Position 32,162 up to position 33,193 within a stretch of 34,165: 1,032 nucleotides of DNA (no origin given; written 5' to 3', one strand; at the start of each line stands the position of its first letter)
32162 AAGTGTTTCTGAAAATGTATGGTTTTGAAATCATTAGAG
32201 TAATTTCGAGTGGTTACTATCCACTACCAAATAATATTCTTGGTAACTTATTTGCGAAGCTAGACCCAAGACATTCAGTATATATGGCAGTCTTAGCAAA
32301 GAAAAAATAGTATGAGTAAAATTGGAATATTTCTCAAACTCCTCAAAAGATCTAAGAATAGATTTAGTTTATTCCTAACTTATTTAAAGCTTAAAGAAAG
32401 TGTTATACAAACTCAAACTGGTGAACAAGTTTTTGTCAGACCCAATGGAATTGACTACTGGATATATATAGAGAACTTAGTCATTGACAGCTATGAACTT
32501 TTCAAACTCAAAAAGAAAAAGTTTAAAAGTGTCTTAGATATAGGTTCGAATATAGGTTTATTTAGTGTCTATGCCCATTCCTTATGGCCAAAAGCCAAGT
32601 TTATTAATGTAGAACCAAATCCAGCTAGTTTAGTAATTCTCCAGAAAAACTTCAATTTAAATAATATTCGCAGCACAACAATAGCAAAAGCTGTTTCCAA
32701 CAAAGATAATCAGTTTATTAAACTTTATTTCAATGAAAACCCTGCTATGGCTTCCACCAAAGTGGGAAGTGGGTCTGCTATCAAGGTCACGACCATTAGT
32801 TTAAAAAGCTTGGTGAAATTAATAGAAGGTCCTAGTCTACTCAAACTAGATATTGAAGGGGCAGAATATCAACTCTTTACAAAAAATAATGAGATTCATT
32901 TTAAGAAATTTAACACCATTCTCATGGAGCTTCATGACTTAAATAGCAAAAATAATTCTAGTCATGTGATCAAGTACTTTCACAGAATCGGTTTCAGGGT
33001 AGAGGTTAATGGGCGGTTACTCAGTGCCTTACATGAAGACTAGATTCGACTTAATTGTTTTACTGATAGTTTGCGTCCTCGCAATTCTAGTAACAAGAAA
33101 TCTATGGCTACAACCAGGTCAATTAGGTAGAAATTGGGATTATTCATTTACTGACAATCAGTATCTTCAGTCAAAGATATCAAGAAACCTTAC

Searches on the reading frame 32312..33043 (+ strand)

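Call 8: search_protein_families(library=pfam, proteins=[window:32312-33043:+], max_evalue=0.001)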
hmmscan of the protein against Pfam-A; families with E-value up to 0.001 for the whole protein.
window:32312-33043:+ (243 aa): 3 families
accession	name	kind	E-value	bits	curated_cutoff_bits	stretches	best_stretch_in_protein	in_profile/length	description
PF05050.19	Methyltransf_21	-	4.1e-16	60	22.7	1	76-230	1-173/173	Methyltransferase FkbM domain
PF05175.20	MTS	-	0.00042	20.5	23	1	65-126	26-88/170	Methyltransferase small domain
PF02475.24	TRM5-TYW2_MTfase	-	0.00052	20.4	28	0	70-126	36-92/164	TRM5/TYW2 methyltransferase domain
